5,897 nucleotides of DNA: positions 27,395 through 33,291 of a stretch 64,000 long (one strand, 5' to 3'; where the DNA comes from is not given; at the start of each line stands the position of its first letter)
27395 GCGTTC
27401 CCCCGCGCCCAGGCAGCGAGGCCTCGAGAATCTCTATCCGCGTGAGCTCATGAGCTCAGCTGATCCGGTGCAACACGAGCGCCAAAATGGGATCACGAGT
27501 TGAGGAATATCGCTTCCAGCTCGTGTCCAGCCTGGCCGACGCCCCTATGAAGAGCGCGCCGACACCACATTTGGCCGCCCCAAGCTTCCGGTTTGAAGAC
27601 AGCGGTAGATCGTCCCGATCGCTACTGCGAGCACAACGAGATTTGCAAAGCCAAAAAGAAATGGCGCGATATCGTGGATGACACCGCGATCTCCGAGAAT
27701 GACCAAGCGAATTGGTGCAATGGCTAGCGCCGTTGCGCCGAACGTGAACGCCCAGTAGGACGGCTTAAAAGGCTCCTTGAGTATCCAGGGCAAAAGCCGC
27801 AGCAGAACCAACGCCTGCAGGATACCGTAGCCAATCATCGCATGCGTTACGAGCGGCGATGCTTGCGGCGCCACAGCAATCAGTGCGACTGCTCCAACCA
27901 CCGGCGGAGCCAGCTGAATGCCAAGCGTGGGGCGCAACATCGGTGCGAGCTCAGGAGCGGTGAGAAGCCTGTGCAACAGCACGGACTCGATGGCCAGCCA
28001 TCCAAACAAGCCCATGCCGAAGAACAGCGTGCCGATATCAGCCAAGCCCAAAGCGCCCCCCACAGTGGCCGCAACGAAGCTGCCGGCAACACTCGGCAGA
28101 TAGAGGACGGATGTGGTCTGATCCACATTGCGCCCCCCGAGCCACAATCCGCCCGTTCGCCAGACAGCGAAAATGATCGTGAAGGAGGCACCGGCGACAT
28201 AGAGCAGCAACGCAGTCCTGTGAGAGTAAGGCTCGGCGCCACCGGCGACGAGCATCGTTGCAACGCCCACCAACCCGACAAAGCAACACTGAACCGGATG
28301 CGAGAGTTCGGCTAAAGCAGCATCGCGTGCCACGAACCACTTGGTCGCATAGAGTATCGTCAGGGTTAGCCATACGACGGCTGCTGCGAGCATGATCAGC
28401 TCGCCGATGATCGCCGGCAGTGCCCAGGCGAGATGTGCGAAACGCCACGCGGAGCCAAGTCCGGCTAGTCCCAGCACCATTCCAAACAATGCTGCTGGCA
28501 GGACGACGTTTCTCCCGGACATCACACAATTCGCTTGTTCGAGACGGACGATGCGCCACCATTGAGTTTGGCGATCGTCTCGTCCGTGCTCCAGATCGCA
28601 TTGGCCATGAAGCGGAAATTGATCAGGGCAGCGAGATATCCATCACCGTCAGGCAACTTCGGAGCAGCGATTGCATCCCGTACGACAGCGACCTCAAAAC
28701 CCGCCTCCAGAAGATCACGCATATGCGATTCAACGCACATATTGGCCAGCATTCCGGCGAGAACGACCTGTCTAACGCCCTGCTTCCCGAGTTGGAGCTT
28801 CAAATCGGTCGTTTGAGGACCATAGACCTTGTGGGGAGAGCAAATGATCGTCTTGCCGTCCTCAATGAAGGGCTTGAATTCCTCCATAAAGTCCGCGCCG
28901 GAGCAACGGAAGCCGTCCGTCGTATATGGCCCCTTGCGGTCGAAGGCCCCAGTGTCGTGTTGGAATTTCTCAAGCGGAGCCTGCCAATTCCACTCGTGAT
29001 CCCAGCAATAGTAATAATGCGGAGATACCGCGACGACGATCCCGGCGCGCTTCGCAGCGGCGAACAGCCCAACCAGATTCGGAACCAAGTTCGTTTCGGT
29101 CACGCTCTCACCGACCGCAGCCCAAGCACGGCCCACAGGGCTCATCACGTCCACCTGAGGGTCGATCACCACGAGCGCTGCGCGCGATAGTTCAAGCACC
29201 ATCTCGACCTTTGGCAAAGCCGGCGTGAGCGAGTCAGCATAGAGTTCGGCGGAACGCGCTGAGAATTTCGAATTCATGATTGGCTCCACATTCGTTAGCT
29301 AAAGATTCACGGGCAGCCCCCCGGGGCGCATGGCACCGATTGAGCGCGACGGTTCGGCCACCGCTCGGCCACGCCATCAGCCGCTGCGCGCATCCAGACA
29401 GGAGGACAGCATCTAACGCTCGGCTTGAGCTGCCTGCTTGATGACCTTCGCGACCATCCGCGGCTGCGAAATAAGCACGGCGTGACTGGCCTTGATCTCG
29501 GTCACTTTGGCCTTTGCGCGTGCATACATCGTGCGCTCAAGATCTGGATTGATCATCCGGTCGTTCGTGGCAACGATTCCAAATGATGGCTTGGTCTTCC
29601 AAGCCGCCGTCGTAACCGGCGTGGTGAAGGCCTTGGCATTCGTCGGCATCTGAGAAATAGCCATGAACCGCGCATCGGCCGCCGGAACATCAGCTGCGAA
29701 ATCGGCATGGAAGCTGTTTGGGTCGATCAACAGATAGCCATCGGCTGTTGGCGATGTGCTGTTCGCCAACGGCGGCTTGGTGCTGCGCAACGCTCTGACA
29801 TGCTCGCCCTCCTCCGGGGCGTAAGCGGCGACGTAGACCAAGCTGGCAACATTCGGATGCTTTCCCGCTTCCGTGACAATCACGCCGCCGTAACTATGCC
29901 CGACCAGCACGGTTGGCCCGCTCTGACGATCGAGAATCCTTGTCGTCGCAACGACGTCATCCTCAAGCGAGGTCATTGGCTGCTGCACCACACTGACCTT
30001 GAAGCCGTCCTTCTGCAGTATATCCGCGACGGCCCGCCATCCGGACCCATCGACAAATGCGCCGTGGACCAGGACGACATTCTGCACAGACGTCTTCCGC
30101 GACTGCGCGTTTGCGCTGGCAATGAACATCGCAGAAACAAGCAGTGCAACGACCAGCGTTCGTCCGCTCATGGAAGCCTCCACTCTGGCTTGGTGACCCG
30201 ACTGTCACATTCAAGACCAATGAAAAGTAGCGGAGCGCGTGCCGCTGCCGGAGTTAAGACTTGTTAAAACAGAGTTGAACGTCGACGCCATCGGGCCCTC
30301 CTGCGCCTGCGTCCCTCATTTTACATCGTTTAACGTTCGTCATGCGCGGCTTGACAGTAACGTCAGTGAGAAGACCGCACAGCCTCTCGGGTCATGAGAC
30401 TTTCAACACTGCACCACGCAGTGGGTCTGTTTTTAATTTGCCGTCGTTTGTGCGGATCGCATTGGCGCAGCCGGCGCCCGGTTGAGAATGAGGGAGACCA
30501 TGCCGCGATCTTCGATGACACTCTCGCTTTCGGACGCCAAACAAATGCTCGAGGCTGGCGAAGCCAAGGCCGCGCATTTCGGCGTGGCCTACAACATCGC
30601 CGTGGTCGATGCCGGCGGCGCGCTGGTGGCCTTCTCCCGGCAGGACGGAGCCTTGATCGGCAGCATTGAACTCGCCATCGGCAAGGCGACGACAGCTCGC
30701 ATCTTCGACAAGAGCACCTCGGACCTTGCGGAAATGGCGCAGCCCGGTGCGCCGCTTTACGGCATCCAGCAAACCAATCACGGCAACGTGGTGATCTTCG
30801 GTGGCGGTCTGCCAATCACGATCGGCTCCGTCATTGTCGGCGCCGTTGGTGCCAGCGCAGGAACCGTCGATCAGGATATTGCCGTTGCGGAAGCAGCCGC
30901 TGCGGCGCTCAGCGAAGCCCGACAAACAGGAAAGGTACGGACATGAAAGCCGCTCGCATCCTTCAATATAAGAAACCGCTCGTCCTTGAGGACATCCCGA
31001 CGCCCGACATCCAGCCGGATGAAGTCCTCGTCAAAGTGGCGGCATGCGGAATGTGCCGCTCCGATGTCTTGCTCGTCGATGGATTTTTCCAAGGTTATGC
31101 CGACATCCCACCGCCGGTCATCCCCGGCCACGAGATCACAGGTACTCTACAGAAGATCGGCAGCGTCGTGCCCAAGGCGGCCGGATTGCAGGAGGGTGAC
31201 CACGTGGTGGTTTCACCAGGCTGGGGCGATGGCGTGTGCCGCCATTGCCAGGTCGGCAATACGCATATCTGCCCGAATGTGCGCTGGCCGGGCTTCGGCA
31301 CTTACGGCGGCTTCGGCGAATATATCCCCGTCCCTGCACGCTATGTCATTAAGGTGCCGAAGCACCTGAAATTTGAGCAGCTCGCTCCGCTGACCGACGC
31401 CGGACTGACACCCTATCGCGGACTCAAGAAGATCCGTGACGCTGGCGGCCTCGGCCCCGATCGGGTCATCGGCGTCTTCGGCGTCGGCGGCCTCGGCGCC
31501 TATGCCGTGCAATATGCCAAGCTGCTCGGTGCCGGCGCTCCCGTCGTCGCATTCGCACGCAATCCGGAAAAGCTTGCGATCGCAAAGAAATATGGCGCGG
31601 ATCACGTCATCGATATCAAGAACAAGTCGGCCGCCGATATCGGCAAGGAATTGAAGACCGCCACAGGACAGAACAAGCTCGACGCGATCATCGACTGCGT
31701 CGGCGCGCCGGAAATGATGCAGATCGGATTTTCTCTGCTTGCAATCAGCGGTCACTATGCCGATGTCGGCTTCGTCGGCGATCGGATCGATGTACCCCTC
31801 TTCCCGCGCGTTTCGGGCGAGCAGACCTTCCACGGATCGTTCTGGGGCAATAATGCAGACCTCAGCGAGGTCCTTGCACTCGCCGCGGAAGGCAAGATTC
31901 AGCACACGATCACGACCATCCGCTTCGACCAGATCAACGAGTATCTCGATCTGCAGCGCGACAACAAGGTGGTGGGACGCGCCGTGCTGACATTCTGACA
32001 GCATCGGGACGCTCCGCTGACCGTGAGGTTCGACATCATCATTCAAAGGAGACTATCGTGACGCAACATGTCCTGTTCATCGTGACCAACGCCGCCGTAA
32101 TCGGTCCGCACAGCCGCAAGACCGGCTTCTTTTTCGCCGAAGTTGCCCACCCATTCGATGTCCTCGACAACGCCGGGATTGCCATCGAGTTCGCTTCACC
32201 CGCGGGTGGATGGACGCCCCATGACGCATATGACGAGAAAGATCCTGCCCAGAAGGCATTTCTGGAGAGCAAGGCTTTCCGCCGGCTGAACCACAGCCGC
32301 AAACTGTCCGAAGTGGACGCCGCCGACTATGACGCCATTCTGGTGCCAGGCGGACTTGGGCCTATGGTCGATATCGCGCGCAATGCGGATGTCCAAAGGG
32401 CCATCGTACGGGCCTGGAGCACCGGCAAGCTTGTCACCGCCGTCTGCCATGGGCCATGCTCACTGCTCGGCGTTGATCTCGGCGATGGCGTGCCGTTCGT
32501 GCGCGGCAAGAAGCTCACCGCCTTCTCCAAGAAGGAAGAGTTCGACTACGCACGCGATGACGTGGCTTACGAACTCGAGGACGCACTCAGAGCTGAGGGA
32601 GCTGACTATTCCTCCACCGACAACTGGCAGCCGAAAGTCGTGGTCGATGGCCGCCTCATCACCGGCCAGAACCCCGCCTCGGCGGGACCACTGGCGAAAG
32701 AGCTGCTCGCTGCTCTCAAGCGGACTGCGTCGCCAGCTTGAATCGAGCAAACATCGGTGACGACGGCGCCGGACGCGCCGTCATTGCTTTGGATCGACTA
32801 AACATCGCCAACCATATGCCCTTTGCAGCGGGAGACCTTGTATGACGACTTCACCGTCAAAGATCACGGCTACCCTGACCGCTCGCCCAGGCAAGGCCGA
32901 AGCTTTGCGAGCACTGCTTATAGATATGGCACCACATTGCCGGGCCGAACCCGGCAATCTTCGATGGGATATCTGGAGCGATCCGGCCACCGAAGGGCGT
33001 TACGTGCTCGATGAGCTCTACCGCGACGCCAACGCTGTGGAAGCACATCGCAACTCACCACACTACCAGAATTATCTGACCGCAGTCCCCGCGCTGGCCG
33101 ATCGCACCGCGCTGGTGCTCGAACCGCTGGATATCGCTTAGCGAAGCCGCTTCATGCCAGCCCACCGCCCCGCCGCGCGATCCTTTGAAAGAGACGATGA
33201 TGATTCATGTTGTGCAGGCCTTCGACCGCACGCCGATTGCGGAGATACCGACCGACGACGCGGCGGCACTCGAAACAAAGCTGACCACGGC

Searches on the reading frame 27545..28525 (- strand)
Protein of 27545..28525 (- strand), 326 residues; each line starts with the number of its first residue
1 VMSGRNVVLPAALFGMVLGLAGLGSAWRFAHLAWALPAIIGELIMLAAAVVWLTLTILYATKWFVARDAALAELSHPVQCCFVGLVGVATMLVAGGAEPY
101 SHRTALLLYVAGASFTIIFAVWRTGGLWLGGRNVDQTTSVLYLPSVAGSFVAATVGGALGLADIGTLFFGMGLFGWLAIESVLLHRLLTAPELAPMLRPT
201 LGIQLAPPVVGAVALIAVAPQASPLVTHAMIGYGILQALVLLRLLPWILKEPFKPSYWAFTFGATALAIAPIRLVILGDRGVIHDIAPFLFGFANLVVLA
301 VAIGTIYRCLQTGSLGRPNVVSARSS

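Call 45: search_protein_families(library=pfam, proteins=[window:27545-28525:-], max_evalue=0.001)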
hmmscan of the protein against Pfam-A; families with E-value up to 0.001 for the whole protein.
window:27545-28525:- (326 aa): 1 family
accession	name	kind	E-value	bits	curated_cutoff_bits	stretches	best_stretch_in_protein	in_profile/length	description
PF03595.22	SLAC1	-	4.9e-37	128.2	27.9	1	10-306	3-331/331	Voltage-dependent anion channel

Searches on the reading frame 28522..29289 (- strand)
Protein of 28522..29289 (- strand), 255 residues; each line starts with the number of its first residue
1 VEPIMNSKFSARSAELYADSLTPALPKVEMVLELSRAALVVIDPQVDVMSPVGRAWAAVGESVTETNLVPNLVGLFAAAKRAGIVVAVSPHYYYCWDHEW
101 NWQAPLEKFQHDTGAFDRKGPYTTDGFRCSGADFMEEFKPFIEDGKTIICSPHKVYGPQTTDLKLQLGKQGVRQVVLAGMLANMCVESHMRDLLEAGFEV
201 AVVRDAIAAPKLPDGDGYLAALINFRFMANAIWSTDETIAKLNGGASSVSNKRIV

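Call 45: search_protein_families(library=pfam, proteins=[window:28522-29289:-], max_evalue=0.001)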
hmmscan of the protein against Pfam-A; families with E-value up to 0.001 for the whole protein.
window:28522-29289:- (255 aa): 1 family
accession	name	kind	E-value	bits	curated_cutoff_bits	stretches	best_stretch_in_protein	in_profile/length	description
PF00857.26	Isochorismatase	-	3e-25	89.7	27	1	37-212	1-153/175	Isochorismatase domain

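Call 79: search_protein_families(library=ncbifam, proteins=[window:28522-29289:-], max_evalue=0.00001)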
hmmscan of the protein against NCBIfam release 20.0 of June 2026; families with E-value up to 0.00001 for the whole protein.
window:28522-29289:- (255 aa): 3 families
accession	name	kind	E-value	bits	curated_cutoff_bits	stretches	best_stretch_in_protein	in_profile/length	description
NF050097.1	BiurAmidohydBiuH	equivalog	8.3e-11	41.7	370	1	32-211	14-190/221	biuret amidohydrolase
NF008517.0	PRK11440.1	equivalog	7.9e-10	39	195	1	160-210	109-159/188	hydrolase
TIGR03614.1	RutB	equivalog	3.9e-07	29.9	377.95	1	30-207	9-186/226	pyrimidine utilization protein B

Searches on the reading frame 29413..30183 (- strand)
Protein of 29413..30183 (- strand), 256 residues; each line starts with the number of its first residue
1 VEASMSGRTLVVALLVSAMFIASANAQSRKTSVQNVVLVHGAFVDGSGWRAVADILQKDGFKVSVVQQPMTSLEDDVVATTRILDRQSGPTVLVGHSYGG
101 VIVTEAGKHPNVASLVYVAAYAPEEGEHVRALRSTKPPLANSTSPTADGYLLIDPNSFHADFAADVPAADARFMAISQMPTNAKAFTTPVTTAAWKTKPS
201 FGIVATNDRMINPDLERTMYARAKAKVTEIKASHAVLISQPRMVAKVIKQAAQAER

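Call 9: search_protein_families(library=pfam, proteins=[window:29413-30183:-], max_evalue=0.001)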
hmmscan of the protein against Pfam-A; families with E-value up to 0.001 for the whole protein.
window:29413-30183:- (256 aa): 4 families
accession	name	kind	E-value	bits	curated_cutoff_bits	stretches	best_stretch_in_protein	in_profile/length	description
PF12697.13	Abhydrolase_6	-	2.6e-22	81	26.3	1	36-246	1-216/217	Alpha/beta hydrolase family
PF12695.13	Abhydrolase_5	-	8.3e-09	35.9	27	1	36-127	2-95/164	Alpha/beta hydrolase family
PF12146.15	Hydrolase_4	-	4.5e-07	29.8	27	1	76-232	61-226/239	Serine aminopeptidase, S33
PF00561.26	Abhydrolase_1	-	8.2e-06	26.1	25.8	0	89-176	69-142/245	alpha/beta hydrolase fold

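Call 79: search_protein_families(library=ncbifam, proteins=[window:29413-30183:-], max_evalue=0.00001)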
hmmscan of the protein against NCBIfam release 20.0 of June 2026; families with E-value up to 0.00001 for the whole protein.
window:29413-30183:- (256 aa): 1 family
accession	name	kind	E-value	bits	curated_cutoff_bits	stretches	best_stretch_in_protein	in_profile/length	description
TIGR01738.1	bioH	equivalog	3e-06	27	206.95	0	32-122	3-100/245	pimeloyl-ACP methyl ester esterase BioH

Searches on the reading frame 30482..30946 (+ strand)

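Call 9: search_protein_families(library=pfam, proteins=[window:30482-30946:+], max_evalue=0.001)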
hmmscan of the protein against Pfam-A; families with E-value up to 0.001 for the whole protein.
window:30482-30946:+ (154 aa): 1 family
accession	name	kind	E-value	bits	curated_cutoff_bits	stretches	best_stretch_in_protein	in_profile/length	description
PF03928.20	HbpS-like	-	4.3e-37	127.4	25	1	14-140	1-127/128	Haem degrading protein HbpS-like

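Call 79: search_protein_families(library=ncbifam, proteins=[window:30482-30946:+], max_evalue=0.00001)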
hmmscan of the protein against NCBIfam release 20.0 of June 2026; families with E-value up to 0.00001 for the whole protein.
window:30482-30946:+ (154 aa): 1 family
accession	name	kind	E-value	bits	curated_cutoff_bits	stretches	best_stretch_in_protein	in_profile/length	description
NF007275.0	PRK09732.1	equivalog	7.3e-12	45.3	246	1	13-144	6-133/134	hypothetical protein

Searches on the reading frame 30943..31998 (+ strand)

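Call 9: search_protein_families(library=pfam, proteins=[window:30943-31998:+], max_evalue=0.001)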
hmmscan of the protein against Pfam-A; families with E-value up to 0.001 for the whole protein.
window:30943-31998:+ (351 aa): 3 families
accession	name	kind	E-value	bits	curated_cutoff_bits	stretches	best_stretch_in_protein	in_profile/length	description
PF00107.32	ADH_zinc_N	-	5.4e-30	104.4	31.8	1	183-315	1-128/129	Zinc-binding dehydrogenase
PF08240.17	ADH_N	-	2.5e-25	89.1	23.5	1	24-140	1-104/104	Alcohol dehydrogenase GroES-like domain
PF13602.12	ADH_zinc_N_2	-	7.1e-12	46.8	27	1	218-349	2-134/134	Zinc-binding dehydrogenase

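Call 79: search_protein_families(library=ncbifam, proteins=[window:30943-31998:+], max_evalue=0.00001)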
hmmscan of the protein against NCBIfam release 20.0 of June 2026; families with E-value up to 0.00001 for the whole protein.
window:30943-31998:+ (351 aa): 25 families
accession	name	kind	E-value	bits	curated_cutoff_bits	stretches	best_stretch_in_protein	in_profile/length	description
NF047908.1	AldhRedAhr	equivalog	2.4e-48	164.7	470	1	9-349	12-333/335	NADPH-dependent aldehyde reductase Ahr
NF006940.0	PRK09422.1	equivalog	2.8e-48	164.6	344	1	1-351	1-335/338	alcohol dehydrogenase AdhP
NF041097.1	keto_inos_dh_IolM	equivalog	2.6e-46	158.1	450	1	11-341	38-380/389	scyllo-inosose 3-dehydrogenase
NF010344.0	PRK13771.1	subfamily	5.1e-45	153.9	349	1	1-350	1-332/334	putative alcohol dehydrogenase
TIGR03201.1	dearomat_had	equivalog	5.6e-43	147.4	338.65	1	10-350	8-348/349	6-hydroxycyclohex-1-ene-1-carbonyl-CoA dehydrogenase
TIGR03989.1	Rxyl_3153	subfamily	7e-34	117.7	440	2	2-111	3-106/370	NDMA-dependent alcohol dehydrogenase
NF041172.1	AcrlCoa_red_Thmprot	equivalog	7.4e-34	117.2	500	1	1-349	1-332/334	acryloyl-CoA reductase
NF003808.0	PRK05396.1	equivalog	7.9e-34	117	380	1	1-283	1-270/341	L-threonine 3-dehydrogenase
TIGR00692.1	tdh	equivalog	4.3e-33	114.8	458.35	1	13-279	11-264/340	L-threonine 3-dehydrogenase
TIGR02822.1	adh_fam_2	subfamily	2.4e-32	112.3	283.5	1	14-349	16-328/329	zinc-binding alcohol dehydrogenase family protein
TIGR02824.1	quinone_pig3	subfamily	6.3e-29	101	296.8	2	122-300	92-263/325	putative NAD(P)H quinone oxidoreductase, PIG3 family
NF007642.0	PRK10309.1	equivalog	3.5e-28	98.8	550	1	10-279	9-260/347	galactitol-1-phosphate 5-dehydrogenase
TIGR03451.1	mycoS_dep_FDH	equivalog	3.5e-26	91.9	512.9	2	164-344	168-352/358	S-(hydroxymethyl)mycothiol dehydrogenase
NF007489.0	PRK10083.1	equivalog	1.2e-25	90.2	376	1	9-346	8-332/339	Zn-dependent oxidoreductase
TIGR01751.1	crot-CoA-red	equivalog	1.8e-25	89.5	378.55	1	5-235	17-251/398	crotonyl-CoA carboxylase/reductase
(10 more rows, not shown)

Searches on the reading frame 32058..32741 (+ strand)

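Call 9: search_protein_families(library=pfam, proteins=[window:32058-32741:+], max_evalue=0.001)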
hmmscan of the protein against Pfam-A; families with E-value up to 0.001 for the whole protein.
window:32058-32741:+ (227 aa): 2 families
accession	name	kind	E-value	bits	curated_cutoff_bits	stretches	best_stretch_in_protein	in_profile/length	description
PF01965.30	DJ-1_PfpI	-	6.6e-18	65.5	26.6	1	27-218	14-164/165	DJ-1/PfpI family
PF17124.11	ThiJ_like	-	2.6e-08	34.4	30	1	22-135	4-137/186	ThiJ/PfpI family-like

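Call 79: search_protein_families(library=ncbifam, proteins=[window:32058-32741:+], max_evalue=0.00001)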
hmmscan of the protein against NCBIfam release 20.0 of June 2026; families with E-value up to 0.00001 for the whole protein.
window:32058-32741:+ (227 aa): 4 families
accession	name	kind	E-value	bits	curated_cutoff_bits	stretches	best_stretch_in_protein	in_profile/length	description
NF003168.0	PRK04155.1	equivalog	7.2e-19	67.9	365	1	22-216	72-277/287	glyoxalase III HchA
TIGR01382.1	PfpI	subfamily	4.7e-16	58.8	139.05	1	27-221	13-169/169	DJ-1/PfpI/YhbO family deglycase/protease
TIGR01383.1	not_thiJ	equivalog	3.7e-10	39.8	131.25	1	80-141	53-114/180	DJ-1 family glyoxalase III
NF040823.1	deglyc_PfpI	equivalog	6.9e-07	29.3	330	1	77-156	48-120/166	deglycase PfpI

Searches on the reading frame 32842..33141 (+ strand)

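Call 79: search_protein_families(library=ncbifam, proteins=[window:32842-33141:+], max_evalue=0.00001)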
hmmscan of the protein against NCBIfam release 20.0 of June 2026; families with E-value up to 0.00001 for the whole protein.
window:32842-33141:+ (99 aa): 1 family
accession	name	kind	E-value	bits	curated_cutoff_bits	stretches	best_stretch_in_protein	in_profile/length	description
NF007791.0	PRK10486.1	equivalog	1.7e-10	41.2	135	1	34-83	30-79/96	(4S)-4-hydroxy-5-phosphonooxypentane-2,3-dione isomerase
